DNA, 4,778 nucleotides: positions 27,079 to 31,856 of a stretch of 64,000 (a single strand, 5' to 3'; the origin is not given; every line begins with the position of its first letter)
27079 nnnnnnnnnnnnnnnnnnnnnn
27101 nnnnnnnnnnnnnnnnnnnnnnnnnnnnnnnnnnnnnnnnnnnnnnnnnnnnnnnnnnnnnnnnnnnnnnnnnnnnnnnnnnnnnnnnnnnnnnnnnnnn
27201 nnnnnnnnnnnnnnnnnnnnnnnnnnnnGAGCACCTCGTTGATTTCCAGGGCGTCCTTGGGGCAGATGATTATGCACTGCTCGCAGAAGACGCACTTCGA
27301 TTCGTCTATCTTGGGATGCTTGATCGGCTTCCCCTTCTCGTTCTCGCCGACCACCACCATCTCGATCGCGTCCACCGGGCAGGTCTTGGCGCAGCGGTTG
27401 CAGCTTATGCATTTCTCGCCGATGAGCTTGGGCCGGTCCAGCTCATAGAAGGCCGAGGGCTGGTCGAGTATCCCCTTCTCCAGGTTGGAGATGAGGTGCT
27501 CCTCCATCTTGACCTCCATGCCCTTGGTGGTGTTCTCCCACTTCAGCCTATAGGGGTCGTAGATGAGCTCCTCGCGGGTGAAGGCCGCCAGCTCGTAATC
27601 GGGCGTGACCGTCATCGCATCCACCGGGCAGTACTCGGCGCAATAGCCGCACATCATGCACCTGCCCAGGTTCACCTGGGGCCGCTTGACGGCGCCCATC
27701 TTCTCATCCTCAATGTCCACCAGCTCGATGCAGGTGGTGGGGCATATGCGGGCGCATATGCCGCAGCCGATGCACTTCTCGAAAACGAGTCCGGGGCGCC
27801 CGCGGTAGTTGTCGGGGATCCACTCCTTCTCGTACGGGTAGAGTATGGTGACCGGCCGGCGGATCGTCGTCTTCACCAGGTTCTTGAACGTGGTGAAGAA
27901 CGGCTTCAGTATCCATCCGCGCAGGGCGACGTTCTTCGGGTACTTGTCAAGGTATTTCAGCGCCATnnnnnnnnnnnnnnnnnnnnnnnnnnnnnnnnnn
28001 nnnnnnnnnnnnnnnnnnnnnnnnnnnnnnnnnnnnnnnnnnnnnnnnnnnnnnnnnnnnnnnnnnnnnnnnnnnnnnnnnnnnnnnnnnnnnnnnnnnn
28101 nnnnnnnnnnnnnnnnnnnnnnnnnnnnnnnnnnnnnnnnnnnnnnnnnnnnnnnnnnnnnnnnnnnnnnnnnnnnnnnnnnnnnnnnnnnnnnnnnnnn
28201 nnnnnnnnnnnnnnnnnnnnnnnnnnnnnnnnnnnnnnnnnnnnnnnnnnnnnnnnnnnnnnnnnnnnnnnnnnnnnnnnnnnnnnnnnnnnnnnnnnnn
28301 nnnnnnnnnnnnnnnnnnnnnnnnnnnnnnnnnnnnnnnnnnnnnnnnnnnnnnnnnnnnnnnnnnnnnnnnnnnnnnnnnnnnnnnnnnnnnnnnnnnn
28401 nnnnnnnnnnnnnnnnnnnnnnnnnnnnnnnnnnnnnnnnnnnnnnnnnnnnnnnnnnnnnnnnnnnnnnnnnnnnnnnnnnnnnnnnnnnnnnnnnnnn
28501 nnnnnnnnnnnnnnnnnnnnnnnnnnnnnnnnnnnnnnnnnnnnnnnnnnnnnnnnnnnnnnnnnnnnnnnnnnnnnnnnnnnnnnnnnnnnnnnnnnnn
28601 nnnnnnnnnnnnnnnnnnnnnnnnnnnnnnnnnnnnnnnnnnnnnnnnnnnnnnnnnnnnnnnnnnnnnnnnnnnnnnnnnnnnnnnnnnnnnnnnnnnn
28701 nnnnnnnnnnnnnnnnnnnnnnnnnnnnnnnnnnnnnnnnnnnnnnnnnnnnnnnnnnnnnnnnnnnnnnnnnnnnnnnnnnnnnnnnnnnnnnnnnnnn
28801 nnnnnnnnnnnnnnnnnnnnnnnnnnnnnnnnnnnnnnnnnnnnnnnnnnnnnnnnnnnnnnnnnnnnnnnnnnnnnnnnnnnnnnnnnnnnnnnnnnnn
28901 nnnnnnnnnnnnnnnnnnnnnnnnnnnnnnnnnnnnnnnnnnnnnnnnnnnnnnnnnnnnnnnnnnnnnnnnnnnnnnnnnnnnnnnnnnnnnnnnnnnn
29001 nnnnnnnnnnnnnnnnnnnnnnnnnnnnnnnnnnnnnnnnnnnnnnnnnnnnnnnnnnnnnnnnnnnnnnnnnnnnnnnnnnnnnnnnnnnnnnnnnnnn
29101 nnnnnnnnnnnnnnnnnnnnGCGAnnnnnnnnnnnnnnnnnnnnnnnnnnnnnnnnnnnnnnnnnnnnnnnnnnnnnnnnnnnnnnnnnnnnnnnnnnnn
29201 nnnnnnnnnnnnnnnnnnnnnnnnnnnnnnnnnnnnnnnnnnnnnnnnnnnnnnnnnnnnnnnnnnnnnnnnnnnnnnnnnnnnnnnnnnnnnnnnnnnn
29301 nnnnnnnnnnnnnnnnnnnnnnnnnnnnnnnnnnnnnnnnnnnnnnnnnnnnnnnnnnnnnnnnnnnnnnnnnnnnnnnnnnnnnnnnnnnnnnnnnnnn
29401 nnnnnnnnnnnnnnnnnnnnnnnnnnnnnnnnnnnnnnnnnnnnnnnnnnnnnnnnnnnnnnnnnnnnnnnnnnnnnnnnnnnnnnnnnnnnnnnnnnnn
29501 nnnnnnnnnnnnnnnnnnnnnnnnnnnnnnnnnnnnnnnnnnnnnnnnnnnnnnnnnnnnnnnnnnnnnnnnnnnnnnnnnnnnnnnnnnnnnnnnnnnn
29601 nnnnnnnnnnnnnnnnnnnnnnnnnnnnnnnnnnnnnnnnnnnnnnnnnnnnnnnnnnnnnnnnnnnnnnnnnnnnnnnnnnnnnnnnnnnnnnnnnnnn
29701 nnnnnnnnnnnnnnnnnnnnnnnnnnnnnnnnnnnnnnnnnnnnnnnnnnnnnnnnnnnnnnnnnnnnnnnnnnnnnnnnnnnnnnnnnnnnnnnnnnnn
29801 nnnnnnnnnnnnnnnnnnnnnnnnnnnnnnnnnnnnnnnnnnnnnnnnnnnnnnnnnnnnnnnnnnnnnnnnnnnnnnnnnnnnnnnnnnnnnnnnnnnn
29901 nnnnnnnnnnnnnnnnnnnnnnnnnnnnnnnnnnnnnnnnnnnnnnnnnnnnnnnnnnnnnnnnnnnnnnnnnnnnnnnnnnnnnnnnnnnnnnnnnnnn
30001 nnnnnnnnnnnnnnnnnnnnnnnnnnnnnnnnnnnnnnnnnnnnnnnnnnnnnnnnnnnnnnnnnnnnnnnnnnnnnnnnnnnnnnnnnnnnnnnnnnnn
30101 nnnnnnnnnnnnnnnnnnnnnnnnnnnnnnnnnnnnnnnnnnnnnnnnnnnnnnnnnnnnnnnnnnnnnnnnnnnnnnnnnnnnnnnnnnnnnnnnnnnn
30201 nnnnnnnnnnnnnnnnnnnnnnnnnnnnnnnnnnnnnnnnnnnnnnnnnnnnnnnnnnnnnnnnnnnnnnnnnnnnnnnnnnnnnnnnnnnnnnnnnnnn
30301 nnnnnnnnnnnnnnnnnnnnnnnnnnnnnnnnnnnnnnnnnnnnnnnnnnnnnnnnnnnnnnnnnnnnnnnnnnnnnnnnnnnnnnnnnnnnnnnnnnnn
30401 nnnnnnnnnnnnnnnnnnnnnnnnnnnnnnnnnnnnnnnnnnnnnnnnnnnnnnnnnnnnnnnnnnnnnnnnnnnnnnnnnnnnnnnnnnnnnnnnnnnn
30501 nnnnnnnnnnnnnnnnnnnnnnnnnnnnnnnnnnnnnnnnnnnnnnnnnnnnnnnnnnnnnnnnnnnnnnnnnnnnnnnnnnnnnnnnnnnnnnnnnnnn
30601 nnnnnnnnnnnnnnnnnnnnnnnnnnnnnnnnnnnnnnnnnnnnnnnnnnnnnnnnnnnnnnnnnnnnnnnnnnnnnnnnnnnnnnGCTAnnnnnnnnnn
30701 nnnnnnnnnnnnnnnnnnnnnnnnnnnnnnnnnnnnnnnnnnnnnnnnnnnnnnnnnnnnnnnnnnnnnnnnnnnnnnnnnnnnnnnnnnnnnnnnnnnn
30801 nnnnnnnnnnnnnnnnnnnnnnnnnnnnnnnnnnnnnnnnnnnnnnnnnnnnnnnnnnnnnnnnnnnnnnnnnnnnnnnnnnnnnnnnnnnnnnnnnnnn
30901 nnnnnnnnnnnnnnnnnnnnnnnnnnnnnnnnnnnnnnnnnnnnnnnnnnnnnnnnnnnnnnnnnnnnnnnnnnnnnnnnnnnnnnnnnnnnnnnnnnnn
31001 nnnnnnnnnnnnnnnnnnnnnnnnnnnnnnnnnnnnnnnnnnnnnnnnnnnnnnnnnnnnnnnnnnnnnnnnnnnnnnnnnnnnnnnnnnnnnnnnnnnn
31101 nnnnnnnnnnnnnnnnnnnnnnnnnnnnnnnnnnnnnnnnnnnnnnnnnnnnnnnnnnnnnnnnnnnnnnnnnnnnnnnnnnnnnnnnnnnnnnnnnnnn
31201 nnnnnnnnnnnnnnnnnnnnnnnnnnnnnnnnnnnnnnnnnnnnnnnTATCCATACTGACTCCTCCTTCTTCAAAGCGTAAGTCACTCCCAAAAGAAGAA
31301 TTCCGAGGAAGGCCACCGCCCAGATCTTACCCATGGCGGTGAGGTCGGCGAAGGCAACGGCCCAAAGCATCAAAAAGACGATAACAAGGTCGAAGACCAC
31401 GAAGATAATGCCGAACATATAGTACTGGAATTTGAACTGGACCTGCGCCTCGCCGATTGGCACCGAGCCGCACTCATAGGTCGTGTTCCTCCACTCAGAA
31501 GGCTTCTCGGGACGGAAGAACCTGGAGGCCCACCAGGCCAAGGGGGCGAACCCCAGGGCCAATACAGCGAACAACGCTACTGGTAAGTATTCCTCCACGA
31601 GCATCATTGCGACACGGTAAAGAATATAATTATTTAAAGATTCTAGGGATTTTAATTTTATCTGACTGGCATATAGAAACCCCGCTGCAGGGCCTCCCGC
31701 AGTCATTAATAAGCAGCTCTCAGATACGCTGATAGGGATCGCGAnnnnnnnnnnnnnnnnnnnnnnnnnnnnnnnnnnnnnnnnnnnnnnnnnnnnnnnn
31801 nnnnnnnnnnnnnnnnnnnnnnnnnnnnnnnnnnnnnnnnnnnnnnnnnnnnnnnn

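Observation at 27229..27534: NuoI/FpoI carries an extra C-terminal 2x[4Fe-4S] ferredoxin module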

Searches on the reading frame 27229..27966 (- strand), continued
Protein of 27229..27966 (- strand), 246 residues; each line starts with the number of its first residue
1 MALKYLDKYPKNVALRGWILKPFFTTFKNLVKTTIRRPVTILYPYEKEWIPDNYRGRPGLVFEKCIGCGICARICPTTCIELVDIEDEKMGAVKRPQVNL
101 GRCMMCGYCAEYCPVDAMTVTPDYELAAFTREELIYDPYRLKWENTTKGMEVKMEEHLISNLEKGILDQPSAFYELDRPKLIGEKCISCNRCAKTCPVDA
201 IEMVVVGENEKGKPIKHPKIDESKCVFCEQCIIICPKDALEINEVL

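Call 61: list_cluster_members(proteins=[P0116, P0021, P0002, P0071, P0019, P0119, P0112, P0065, P0103, P0059])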
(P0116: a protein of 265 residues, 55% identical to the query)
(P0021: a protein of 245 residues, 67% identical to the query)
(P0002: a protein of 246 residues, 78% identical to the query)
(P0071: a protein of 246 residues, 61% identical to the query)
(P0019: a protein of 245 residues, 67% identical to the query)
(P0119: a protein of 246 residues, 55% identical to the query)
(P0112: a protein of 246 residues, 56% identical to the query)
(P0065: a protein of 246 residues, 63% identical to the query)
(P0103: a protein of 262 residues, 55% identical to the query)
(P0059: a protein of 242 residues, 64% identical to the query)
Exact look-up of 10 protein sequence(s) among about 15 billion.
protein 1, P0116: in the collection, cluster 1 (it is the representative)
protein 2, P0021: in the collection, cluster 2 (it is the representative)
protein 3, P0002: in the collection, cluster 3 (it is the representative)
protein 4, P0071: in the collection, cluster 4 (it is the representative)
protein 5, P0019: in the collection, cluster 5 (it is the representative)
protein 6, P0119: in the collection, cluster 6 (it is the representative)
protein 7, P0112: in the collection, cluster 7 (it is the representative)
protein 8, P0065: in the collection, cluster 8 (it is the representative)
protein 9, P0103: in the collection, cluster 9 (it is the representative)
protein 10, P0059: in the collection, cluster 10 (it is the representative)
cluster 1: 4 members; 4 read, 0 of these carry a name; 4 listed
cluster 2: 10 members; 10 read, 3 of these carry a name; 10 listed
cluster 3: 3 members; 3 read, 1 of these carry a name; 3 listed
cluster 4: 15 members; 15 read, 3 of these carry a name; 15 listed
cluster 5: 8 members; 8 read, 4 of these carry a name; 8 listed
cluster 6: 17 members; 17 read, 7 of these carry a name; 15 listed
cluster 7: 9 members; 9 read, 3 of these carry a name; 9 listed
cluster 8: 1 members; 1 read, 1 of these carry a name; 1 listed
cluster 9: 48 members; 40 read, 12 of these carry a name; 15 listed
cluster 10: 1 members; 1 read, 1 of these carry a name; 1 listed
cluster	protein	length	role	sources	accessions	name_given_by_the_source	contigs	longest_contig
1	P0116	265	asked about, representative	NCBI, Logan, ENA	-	-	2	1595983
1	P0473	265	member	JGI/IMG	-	-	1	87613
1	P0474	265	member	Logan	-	-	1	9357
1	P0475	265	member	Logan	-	-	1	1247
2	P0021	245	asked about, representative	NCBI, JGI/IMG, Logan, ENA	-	NADH-quinone oxidoreductase subunit I/NAD(P)H-quinone oxidoreductase subunit I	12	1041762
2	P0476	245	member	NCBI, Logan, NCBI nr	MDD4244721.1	MAG: 4Fe-4S binding protein [Candidatus Methanomethylophilaceae archaeon] | 4Fe-4S binding protein [Candidatus Methanomethylophilaceae archaeon]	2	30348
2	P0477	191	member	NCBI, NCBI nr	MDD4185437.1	MAG: 4Fe-4S binding protein, partial [Candidatus Methanomethylophilaceae archaeon] | 4Fe-4S binding protein [Candidatus Methanomethylophilaceae archaeon]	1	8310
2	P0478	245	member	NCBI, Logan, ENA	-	-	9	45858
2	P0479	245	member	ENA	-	-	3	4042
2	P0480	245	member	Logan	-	-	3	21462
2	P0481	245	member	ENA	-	-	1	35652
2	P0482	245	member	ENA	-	-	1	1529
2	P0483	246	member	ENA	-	-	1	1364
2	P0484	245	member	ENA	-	-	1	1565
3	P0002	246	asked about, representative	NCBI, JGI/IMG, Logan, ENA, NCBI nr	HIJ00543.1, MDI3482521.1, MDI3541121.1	MAG: NADH-quinone oxidoreductase subunit [Candidatus Methanomethylophilaceae archaeon] | NADH-quinone oxidoreductase subunit [Candidatus Methanomethylophilaceae archaeon]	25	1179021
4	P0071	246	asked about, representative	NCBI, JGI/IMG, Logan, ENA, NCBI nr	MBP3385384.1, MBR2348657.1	MAG: 4Fe-4S binding protein [Candidatus Methanomethylophilaceae archaeon] | 4Fe-4S binding protein [Candidatus Methanomethylophilaceae archaeon]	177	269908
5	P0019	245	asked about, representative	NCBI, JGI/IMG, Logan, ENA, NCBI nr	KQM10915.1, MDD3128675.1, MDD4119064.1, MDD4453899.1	MAG: 4Fe-4S binding protein [Candidatus Methanomethylophilaceae archaeon] | NADH-quinone oxidoreductase subunit I | formate hydrogenlyase [Methanomassiliicoccales archaeon RumEn M2]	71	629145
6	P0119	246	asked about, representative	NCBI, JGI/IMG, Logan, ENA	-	-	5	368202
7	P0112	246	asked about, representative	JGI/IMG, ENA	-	NADH-quinone oxidoreductase, chain I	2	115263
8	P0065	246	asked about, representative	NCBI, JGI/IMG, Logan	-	NADH-quinone oxidoreductase subunit I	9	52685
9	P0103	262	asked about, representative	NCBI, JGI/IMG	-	NADH-quinone oxidoreductase subunit I/NAD(P)H-quinone oxidoreductase subunit I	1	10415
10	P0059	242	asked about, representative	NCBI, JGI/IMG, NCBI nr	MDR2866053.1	MAG: 4Fe-4S binding protein [Methanomassiliicoccaceae archaeon] | NADH-quinone oxidoreductase subunit I/NAD(P)H-quinone oxidoreductase subunit I | 4Fe-4S binding protein [Methanomassiliicoccaceae archaeon]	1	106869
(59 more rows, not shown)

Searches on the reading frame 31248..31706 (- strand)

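Call 26: search_protein_families(library=ncbifam, proteins=[window:31248-31706:-], max_evalue=0.00001)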
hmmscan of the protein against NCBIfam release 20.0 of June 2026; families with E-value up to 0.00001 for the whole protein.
window:31248-31706:- (153 aa): 7 families
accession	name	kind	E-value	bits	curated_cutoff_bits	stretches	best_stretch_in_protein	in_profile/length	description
NF005839.0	PRK07756.1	equivalog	6.4e-26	91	163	1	36-152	5-121/122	NADH-quinone oxidoreductase subunit A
NF006303.0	PRK08489.1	equivalog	1.6e-15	57.8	145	1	56-152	30-125/129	NAD(P)H-quinone oxidoreductase subunit 3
NF005922.0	PRK07928.1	equivalog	5.6e-15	55.8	155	1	38-146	2-112/119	NADH-quinone oxidoreductase subunit A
NF004727.0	PRK06073.1-2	equivalog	6.2e-09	36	101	1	59-145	23-110/120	NADH dehydrogenase subunit A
NF005022.0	PRK06432.1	equivalog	1e-08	35.3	164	1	76-152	73-149/151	NADH dehydrogenase subunit A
NF004729.0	PRK06073.1-5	equivalog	1.1e-07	31.8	94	1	67-147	44-124/134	NADH dehydrogenase subunit A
NF004726.0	PRK06073.1-1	equivalog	2e-07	31.1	150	1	46-141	15-102/129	NADH dehydrogenase subunit A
